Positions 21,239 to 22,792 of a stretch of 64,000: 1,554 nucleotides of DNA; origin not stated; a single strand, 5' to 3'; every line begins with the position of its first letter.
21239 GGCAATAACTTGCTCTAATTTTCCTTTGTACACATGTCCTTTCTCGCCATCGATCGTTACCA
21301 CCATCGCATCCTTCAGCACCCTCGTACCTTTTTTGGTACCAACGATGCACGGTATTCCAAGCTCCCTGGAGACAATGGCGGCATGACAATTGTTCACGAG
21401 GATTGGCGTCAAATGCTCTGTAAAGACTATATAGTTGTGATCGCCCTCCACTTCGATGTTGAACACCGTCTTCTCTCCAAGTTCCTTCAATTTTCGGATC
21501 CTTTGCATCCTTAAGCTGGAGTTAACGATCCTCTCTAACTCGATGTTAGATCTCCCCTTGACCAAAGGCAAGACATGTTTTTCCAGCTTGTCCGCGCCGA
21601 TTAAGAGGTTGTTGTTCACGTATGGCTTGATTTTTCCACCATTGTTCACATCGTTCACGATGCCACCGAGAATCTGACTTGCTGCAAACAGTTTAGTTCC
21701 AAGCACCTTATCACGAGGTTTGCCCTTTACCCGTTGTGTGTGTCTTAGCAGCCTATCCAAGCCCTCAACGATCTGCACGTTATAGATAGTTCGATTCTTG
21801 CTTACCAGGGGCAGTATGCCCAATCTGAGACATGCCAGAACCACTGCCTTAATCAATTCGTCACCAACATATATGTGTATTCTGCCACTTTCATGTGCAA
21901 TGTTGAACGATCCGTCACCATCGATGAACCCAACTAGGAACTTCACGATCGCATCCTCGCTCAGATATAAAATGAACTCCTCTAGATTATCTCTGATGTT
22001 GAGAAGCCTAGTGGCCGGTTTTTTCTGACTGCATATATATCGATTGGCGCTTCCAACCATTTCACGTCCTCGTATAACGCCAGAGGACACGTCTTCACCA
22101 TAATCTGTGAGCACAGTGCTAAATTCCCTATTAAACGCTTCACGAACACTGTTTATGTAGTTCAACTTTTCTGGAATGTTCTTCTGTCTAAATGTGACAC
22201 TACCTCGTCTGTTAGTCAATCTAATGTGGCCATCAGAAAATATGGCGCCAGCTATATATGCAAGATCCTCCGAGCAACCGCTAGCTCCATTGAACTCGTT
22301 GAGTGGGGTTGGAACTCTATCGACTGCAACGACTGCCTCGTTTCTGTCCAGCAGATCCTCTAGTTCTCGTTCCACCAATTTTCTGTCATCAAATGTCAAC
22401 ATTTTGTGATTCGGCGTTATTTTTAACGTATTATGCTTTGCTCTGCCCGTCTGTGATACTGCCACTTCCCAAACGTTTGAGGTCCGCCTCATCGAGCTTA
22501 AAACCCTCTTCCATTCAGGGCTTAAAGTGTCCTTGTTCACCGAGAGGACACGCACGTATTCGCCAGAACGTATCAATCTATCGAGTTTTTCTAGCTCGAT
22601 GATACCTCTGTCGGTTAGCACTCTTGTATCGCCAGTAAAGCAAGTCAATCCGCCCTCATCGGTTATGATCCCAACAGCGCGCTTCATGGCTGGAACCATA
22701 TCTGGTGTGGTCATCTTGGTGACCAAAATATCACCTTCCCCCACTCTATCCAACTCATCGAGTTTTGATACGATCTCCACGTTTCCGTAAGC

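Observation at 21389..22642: Full-length intein with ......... homing endonuclease splitting the PpsA phosphohistidine motif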

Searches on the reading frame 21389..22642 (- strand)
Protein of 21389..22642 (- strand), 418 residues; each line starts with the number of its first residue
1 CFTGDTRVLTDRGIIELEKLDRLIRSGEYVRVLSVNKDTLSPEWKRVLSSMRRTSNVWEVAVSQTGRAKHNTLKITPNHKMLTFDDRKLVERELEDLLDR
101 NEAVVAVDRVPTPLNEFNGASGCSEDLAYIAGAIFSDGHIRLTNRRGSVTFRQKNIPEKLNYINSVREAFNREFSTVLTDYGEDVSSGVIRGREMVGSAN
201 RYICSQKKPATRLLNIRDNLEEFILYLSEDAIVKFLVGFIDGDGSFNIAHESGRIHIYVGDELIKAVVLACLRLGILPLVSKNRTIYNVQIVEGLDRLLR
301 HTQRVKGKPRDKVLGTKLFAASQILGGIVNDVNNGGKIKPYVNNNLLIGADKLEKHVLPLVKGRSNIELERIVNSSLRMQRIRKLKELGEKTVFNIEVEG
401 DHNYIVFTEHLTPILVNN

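Call 4: search_protein_families(library=pfam, proteins=[window:21389-22642:-], max_evalue=0.01)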
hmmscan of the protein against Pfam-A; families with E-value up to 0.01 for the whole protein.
window:21389-22642:- (418 aa): 4 families
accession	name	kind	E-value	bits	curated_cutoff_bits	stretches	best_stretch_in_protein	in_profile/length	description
PF14890.11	Intein_splicing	-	2.6e-11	44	35.8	1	31-406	22-148/155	Intein splicing domain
PF14528.11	LAGLIDADG_3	-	2.4e-07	31.3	22.5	1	232-294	3-71/82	LAGLIDADG-like domain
PF13403.11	Hint_2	-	0.0024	18.7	28.4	1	1-86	2-88/147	Hint domain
PF00961.24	LAGLIDADG_1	-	0.0048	18.2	23.1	0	236-251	1-16/102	LAGLIDADG endonuclease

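Call 5: search_protein_families(library=ncbifam, proteins=[window:21389-22642:-], max_evalue=0.01)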
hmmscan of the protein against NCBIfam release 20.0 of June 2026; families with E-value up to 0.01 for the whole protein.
window:21389-22642:- (418 aa): 5 families
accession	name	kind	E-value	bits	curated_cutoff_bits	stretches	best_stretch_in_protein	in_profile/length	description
TIGR01445.1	intein_Nterm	domain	2e-08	35.1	24.5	1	1-83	1-83/83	intein N-terminal splicing region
NF006207.0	PRK08332.1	equivalog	2.9e-05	21.5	2400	1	51-246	934-1111/1684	vitamin B12-dependent ribonucleotide reductase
NF005852.0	PRK07773.1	equivalog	0.00074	17.9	780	0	368-405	781-818/886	replicative DNA helicase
NF045703.1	rSAM_Tes_intein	exception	0.0011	16.8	1700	1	29-107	203-275/1040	tetraether lipid synthase Tes, intein-containing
TIGR01443.1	intein_Cterm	domain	0.0013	18.9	15.6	1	393-416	2-21/24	intein C-terminal splicing region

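Call 6: search_solved_structures(query=window:21389-22642:-, max_evalue=1, show_alignments=3)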
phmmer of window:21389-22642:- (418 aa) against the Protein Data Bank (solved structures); distinct sequences matched with E-value up to 1: 15.
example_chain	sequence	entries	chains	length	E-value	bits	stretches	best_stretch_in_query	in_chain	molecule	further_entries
7cfv_A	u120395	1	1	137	0.00014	24.1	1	2-66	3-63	Spl DnaX mini-intein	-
1mi8_A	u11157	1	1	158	0.035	16.1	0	366-406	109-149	DnaB intein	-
1leo_A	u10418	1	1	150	0.19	13.7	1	166-219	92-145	NUCLEOSIDE DIPHOSPHATE KINASE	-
1ncl_A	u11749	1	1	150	0.22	13.5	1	172-219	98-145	NUCLEOSIDE DIPHOSPHATE KINASE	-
1hhq_A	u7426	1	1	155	0.28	13.2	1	175-219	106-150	NUCLEOSIDE DIPHOSPHATE KINASE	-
1npk_A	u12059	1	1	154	0.28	13.1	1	175-219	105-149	NUCLEOSIDE DIPHOSPHATE KINASE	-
1lwx_A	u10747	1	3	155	0.28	13.1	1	175-219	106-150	NUCLEOSIDE DIPHOSPHATE KINASE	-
1b99_A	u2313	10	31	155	0.28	13.1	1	175-219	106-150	PROTEIN (NUCLEOSIDE DIPHOSPHATE KINASE) | NUCLEOSIDE DIPHOSPHATE KINASE | Nucleoside diphosphate kinase, cytosolic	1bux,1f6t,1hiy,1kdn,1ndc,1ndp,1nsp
1pae_X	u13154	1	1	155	0.38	12.7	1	175-219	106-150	Nucleoside diphosphate kinase, cytosolic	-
1hlw_A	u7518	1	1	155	0.39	12.7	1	175-219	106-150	NUCLEOSIDE DIPHOSPHATE KINASE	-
4c6a_A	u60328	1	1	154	0.53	12.2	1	175-219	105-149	NUCLEOSIDE DIPHOSPHATE KINASE, CYTOSOLIC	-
1b4s_A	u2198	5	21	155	0.53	12.2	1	175-219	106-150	NUCLEOSIDE DIPHOSPHATE KINASE | PROTEIN (NUCLEOSIDE DIPHOSPHATE KINASE) | NDP kinase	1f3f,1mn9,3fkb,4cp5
1mn7_A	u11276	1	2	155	0.55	12.2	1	175-219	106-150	NDP kinase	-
1ndk_A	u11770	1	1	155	0.74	11.8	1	175-219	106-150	NUCLEOSIDE DIPHOSPHATE KINASE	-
6qaz_A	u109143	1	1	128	0.75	11.7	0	354-405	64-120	cyanophage-like gp41-1 intein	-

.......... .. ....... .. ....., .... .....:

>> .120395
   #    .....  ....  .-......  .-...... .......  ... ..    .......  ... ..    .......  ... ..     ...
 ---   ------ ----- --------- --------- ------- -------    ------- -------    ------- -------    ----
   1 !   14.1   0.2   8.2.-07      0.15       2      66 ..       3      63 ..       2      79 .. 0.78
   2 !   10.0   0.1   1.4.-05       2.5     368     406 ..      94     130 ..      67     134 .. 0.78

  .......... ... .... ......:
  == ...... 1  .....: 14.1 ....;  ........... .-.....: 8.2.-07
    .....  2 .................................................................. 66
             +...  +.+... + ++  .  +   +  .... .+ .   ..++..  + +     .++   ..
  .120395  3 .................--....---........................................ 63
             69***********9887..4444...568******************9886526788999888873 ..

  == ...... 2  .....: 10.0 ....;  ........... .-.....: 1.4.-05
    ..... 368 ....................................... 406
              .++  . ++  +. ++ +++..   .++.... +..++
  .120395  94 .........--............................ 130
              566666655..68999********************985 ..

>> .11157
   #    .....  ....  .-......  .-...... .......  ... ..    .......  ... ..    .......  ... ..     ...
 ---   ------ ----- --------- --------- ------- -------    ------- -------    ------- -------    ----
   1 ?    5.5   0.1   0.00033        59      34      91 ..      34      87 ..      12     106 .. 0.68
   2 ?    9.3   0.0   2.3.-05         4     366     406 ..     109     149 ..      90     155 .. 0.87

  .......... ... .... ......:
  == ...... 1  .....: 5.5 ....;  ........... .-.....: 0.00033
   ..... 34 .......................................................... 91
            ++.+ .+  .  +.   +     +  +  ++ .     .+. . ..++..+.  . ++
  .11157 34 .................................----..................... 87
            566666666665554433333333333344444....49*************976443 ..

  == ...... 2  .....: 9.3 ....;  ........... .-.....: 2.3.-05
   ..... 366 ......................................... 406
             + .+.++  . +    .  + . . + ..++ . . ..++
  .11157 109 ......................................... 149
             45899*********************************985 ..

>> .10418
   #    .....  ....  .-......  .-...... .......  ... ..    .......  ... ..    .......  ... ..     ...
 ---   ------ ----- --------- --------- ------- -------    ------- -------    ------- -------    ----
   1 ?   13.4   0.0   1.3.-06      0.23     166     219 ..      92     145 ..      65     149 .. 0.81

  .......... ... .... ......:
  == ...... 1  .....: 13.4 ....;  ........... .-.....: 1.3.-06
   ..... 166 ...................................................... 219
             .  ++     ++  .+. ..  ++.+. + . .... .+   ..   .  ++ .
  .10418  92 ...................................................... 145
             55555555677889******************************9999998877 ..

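Call 7: find_homologous_proteins(query=window:21389-22642:-, max_evalue=0.001)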
Query window:21389-22642:- (418 aa): 12 proteins with E <= 0.001 among 8000 candidates.
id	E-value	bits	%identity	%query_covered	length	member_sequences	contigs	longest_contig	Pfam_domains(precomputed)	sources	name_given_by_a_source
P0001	4.5e-143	495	89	61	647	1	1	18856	PF00391.30,PF01326.25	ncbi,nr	ncbi:MAG: PEP/pyruvate-binding domain-containing protein, partial [Methanocellales archaeon]|nr:PEP/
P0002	7.7e-87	310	42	94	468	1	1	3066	PF05204.20,PF01139.23,PF14528.12,PF14890.12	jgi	jgi:pyruvate,water dikinase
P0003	8.9e-87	310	39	100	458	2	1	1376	PF00391.30,PF14528.12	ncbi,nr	ncbi:MAG: phosphoenolpyruvate synthase, partial [Parcubacteria group bacterium]|nr:phosphoenolpyruva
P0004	1.9e-71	259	37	100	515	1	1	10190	PF01139.23,PF14528.12,PF14890.12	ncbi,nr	ncbi:MAG: RtcB family protein, partial [Patescibacteria group bacterium]|nr:RtcB family protein [Pat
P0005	3.0e-63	232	39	89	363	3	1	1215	PF14528.12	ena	-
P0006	3.4e-60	222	95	28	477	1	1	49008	PF00391.30,PF02896.25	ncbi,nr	ncbi:MAG: PEP-utilizing enzyme, partial [Methanocellales archaeon]|nr:PEP-utilizing enzyme [Methanoc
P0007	1.8e-59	220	36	100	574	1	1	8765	PF00391.30,PF14528.12,PF14890.12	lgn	-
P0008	9.2e-59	217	51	54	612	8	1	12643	PF00391.30,PF02896.25,PF14528.12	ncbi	-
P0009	9.8e-57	211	43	69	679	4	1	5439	PF00391.30,PF02896.25,PF14528.12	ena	-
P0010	3.8e-47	179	48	51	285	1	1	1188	PF00391.30,PF14528.12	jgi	jgi:pyruvate,water dikinase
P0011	1.3e-44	171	39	59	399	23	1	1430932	PF00391.30,PF01326.25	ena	-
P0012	5.7e-6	43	26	70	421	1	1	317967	PF00521.27,PF14528.12,PF13403.12,PF14890.12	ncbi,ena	-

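Call 21: find_encoding_contigs(protein=P0001, flank=1000, max_places=1)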
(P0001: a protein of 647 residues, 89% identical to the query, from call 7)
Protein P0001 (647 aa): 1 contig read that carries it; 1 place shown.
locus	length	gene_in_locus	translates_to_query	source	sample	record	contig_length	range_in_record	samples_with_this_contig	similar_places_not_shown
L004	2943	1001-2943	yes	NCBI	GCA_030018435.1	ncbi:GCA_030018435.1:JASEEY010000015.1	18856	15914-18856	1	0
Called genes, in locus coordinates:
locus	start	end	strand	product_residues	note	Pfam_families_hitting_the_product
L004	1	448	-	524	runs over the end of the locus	PF00389:2-Hacid_dh, PF02826:2-Hacid_dh_C, PF19304:PGDH_inter, PF01842:ACT, PF22629:ACT_AHAS_ss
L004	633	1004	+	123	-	PF04545:Sigma70_r4 (faint), PF12844:HTH_19 (weak), PF01381:HTH_3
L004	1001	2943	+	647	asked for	PF01326:PPDK_N, PF00391:PEP-utilizers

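Call 22: find_encoding_contigs(protein=P0006, flank=1000, max_places=1)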
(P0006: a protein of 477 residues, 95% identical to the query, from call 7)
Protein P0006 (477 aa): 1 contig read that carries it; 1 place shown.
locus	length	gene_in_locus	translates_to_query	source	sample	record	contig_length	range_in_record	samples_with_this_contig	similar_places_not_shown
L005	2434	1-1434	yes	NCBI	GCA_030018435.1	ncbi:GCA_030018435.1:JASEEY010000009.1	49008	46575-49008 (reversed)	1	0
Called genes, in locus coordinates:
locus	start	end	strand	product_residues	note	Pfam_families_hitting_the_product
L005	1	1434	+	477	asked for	PF00391:PEP-utilizers, PF02896:PEP-utilizers_C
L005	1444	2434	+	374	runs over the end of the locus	PF00282:Pyridoxal_deC, PF00266:Aminotran_5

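Call 31: find_related_loci(query=window:21389-22642:-, collection=genome_contigs, flank=3000)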
Query window:21389-22642:- (418 aa) in genome_contigs; peptide patterns used: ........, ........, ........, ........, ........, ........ (x = any residue, [..] = any of these).
93 stretches matched a pattern; 5 encode a relative of the query (tblastn E <= 1e-3); 5 distinct loci.
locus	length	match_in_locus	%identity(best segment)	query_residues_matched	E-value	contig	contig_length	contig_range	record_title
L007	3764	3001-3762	89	1-254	1e-154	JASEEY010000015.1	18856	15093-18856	MAG: Methanocellales archaeon isolate Yes46-10 NODE_15_length_18856_cov_8.748896, whole genome shotgun sequence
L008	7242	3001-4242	49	1-418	3e-125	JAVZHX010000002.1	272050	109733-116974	MAG: Candidatus Micrarchaeia archaeon isolate DRTY-6_201901_bins_19 DRTY-6_201901_bins_19_scaffold_2, whole genome shotg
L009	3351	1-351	95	302-418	8e-67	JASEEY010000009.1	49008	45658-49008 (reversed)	MAG: Methanocellales archaeon isolate Yes46-10 NODE_9_length_49102_cov_8.886374, whole genome shotgun sequence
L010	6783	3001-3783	21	1-286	6e-7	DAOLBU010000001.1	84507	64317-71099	MAG TPA_asm: Candidatus Paceibacterota bacterium isolate AMR_MDS_0110 NODE_154_length_84507_cov_5.532977, whole genome s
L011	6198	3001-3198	36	338-406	3e-5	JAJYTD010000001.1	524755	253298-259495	MAG: Actinomycetes bacterium isolate DX1.bin85 NODE_2_length_524755_cov_5.244318, whole genome shotgun sequence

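Call 39: predict_structure(alignment_id=A1)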
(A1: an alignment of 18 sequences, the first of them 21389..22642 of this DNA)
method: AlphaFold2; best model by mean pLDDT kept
length: 418 residues; sequences in the alignment: 18
mean_pLDDT: 92.7   pTM: 0.92
mean pLDDT of the five models: 92.7, 92.5, 92.1, 92.0, 91.0
residues with pLDDT >= 90: 354; 70-90: 49; 50-70: 11; < 50: 4
segments of 3 or more residues with pLDDT < 50: 118-121
pLDDT, mean of each block of 10 residues (from residue 1): 97 96 95 95 95 98 89 98 96 97 96 66 85 95 95 93 97 97 89 90 97 95 94 97 86 87 95 95 91 92 89 78 94 88 93 93 94 96 97 96 94 96
secondary structure, 60 per line:
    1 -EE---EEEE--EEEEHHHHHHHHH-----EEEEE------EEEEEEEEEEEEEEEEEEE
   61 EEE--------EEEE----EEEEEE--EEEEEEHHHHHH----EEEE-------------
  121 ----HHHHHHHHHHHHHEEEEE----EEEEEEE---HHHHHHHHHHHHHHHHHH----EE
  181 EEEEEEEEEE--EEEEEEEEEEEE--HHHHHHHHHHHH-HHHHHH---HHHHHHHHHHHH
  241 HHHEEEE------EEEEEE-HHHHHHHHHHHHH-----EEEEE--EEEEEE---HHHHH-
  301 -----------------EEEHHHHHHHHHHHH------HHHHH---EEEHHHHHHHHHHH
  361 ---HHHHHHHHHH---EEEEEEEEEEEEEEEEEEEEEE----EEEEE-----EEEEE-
elements in order: E7-10 E13-16 H17-25 E31-35 E42-63 E72-75 E80-85 E88-93 H94-99 E104-107 H125-137 E138-142 E147-153 H157-174 E179-190 E193-204 H207-218 H220-225 H229-243 E244-247 E254-259 H261-273 E279-283 E286-291 H295-299 E318-320 H321-332 H339-343 E347-349 H350-360 H364-373 E377-398 E403-407 E413-417

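Call 43: fold_search(model_id=the predicted structure, library=pdb)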
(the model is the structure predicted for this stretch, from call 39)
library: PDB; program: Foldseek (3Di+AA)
matches with E <= 10: 958; with E <= 0.001: 61
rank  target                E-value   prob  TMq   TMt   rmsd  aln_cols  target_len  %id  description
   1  7qss                  8.5e-19  1.00  0.71  0.69   5.1       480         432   15  Crystal structure of homing endonuclease-associated TliVMA intein (C1A) (released 2022-03-30)
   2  1dq3                  1.8e-17  1.00  0.64  0.59   7.3       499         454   14  CRYSTAL STRUCTURE OF AN ARCHAEAL INTEIN-ENCODED HOMING ENDONUCLEASE PI-PFUI (released 2000-07-05)
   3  2cw7                  3.0e-15  1.00  0.65  0.52   7.6       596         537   13  Crystal structure of intein homing endonuclease II (released 2006-04-18)
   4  7qsu                  4.1e-15  1.00  0.63  0.72   6.9       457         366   13  Crystal structure of homing endonuclease-associated TliVMA intein (C1A, d333-339) (released 2022-03-30)
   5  7qst                  4.3e-15  1.00  0.59  0.68   6.0       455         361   13  Crystal structure of homing endonuclease-associated PhoVMA intein (C1A) (released 2022-03-30)
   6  1vde_A                8.3e-13  1.00  0.47  0.46  10.4       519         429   13  PI-SCEI, A HOMING ENDONUCLEASE WITH PROTEIN SPLICING ACTIVITY (released 1998-04-08)
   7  1ef0_A                1.1e-12  1.00  0.45  0.45  10.5       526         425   13  CRYSTAL STRUCTURE OF PI-SCEI MINIPRECURSOR (released 2000-06-07)
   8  1vde_B                2.5e-12  1.00  0.48  0.47  10.8       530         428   14  PI-SCEI, A HOMING ENDONUCLEASE WITH PROTEIN SPLICING ACTIVITY (released 1998-04-08)
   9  1jva_B                5.6e-11  1.00  0.51  0.50   7.9       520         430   12  CRYSTAL STRUCTURE OF THE VMA1-DERIVED ENDONUCLEASE BEARING THE N AND C EXTEIN PROPEPTIDES (released 2002-08-29)
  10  1jva_A                5.9e-11  1.00  0.51  0.50   8.9       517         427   13  CRYSTAL STRUCTURE OF THE VMA1-DERIVED ENDONUCLEASE BEARING THE N AND C EXTEIN PROPEPTIDES (released 2002-08-29)
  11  1um2_A                8.2e-11  1.00  0.50  0.50   8.5       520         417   13  Crystal Structure of the Vma1-Derived Endonuclease with the Ligated Extein Segment (released 2004-09-22)
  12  1dfa                  1.2e-10  1.00  0.48  0.49   8.7       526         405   12  CRYSTAL STRUCTURE OF PI-SCEI IN C2 SPACE GROUP (released 1999-12-08)
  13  1ef0_B                6.9e-10  1.00  0.47  0.49  10.4       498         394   13  CRYSTAL STRUCTURE OF PI-SCEI MINIPRECURSOR (released 2000-06-07)
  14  1lws_A                1.5e-09  1.00  0.49  0.48   9.2       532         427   14  Crystal structure of the intein homing endonuclease PI-SceI bound to its recognition sequence (released 2002-09-27)
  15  1um2_B                4.9e-09  1.00  0.49  0.49   9.4       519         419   13  Crystal Structure of the Vma1-Derived Endonuclease with the Ligated Extein Segment (released 2004-09-22)
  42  6frg                  6.7e-05  1.00  0.21  0.53   4.7       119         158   21  Crystal structure of G-1F mutant of Ssp DnaB Mini-Intein variant M86 (released 2019-01-30)
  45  5o9i_A                1.5e-04  1.00  0.22  0.51   2.8       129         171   14  Crystal structure of transcription factor IIB Mvu mini-intein (released 2017-11-01)
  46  4gig                  2.1e-04  1.00  0.22  0.52   2.7       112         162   13  crystal structure of T69A mutant of trapped Dnae intein precursor (released 2013-03-06)
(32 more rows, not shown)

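Call 59: search_protein_representatives(alignment_id=A1)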
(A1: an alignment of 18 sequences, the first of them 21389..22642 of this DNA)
Query: 18 sequences, 413 profile positions. Proteins with E-value up to 0.001 (for the whole library): 3393; up to 1e-10: 379; up to 1e-30: 53. The best 150 are listed.
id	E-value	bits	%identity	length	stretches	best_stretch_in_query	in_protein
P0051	5.3e-179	611.6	-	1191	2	1-413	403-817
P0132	1.5e-158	544.2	-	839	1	1-413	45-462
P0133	9.4e-152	521.8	-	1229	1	1-413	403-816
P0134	5.3e-149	512.8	-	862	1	1-413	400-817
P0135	2.4e-148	510.6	-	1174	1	1-413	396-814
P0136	2.0e-145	501.0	-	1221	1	1-413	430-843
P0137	3.3e-145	500.3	-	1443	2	1-413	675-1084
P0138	3.4e-141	487.1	-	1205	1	1-413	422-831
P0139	1.3e-140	485.2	-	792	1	1-413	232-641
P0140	1.0e-135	469.0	-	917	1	1-413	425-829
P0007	3.8e-135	467.1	-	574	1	1-413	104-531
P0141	1.0e-133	462.4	-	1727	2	1-413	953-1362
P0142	1.5e-133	461.9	-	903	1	1-413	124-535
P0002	5.8e-133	460.0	-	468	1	20-413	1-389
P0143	9.3e-131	452.7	-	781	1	1-413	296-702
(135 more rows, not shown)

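Call 69: find_related_loci(query=window:21389-22642:-, collection=viral_contigs, flank=2000)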
Query window:21389-22642:- (418 aa) in viral_contigs; peptide patterns used: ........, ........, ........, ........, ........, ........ (x = any residue, [..] = any of these).
5 stretches matched a pattern, but none encodes a relative of the query by tblastn (E <= 1e-3).

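Call 70: find_related_loci(query=window:21389-22642:-, collection=metagenome_contigs, flank=1500)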
Query window:21389-22642:- (418 aa) in metagenome_contigs; peptide patterns used: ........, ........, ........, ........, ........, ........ (x = any residue, [..] = any of these).
116 stretches matched a pattern; 1 encode a relative of the query (tblastn E <= 1e-3); 1 distinct loci.
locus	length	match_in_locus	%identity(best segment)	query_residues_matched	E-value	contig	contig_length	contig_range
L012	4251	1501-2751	50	1-418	4e-128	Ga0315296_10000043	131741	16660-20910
